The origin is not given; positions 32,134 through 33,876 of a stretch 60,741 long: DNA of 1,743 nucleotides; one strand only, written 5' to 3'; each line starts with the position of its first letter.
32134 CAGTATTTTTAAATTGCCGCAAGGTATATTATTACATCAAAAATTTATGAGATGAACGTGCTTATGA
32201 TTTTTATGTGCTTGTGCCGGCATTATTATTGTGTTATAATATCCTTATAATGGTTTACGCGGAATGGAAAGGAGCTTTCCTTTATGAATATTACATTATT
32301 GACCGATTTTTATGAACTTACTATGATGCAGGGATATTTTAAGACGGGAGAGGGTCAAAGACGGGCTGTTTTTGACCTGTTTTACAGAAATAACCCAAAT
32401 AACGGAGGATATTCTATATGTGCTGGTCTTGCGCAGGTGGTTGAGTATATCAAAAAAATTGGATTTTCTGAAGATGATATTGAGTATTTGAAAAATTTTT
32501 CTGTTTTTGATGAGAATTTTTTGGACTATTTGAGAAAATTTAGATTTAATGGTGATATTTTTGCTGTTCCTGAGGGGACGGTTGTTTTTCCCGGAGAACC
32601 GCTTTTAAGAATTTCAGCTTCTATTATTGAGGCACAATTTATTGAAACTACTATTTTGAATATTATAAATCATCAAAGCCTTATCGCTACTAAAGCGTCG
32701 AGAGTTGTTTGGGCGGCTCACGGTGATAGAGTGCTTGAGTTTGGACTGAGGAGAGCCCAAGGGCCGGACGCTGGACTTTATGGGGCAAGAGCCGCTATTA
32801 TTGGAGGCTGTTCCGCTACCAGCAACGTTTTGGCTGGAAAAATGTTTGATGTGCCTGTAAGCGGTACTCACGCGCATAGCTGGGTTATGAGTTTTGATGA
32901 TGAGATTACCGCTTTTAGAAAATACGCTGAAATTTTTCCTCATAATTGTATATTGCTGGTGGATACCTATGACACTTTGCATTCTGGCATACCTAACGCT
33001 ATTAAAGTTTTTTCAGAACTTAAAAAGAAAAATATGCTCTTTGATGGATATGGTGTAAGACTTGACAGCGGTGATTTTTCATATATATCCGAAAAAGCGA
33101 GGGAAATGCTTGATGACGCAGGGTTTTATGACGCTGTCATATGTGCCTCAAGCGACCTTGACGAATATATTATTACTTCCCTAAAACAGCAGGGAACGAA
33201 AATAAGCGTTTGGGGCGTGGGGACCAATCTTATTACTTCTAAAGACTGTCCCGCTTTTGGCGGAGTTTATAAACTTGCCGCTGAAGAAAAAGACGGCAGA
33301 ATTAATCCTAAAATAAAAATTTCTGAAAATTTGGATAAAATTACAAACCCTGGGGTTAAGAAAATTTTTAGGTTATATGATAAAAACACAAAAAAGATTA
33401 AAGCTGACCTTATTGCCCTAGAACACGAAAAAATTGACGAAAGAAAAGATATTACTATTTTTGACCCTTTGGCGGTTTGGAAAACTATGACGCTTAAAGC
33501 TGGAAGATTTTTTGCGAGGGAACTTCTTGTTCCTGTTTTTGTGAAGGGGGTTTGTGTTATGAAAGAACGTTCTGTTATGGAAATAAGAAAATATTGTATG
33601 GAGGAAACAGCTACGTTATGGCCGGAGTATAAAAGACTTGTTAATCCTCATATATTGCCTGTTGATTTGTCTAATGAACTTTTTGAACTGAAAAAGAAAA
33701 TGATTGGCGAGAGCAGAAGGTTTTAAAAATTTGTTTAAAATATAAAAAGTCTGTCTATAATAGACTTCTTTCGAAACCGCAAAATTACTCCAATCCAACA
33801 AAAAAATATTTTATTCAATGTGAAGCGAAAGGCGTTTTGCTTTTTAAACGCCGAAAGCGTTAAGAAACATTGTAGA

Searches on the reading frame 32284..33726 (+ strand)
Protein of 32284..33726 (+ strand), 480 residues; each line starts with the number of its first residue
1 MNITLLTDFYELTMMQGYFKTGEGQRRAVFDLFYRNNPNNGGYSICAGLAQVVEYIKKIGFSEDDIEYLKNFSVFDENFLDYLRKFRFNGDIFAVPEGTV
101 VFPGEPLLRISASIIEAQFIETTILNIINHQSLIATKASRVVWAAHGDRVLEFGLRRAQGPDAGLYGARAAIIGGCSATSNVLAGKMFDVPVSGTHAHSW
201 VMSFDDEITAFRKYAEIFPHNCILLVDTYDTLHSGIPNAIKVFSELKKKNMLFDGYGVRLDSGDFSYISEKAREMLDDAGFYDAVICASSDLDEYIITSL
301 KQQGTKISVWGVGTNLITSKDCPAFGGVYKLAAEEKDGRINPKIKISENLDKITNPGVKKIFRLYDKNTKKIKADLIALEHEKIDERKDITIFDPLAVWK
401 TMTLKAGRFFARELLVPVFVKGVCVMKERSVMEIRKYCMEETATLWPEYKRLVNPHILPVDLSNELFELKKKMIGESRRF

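Call 69: search_protein_families(library=pfam, proteins=[window:32284-33726:+], max_evalue=0.00001)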
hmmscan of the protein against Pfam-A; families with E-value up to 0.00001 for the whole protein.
window:32284-33726:+ (480 aa): 4 families
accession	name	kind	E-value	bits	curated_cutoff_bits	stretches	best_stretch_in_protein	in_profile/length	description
PF17767.7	NAPRTase_N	-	4.3e-42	143.8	32.6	1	5-129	1-125/125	Nicotinate phosphoribosyltransferase (NAPRTase) N-terminal domain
PF17956.6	NAPRTase_C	-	3e-32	111.8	23.3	1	359-470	2-111/111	Nicotinate phosphoribosyltransferase C-terminal domain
PF04095.22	NAPRTase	-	2e-08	34.7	20.8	1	150-318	3-180/239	Nicotinate phosphoribosyltransferase (NAPRTase) family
PF02749.22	QRPTase_N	-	1e-06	29.3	27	0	91-132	42-82/82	Quinolinate phosphoribosyl transferase, N-terminal domain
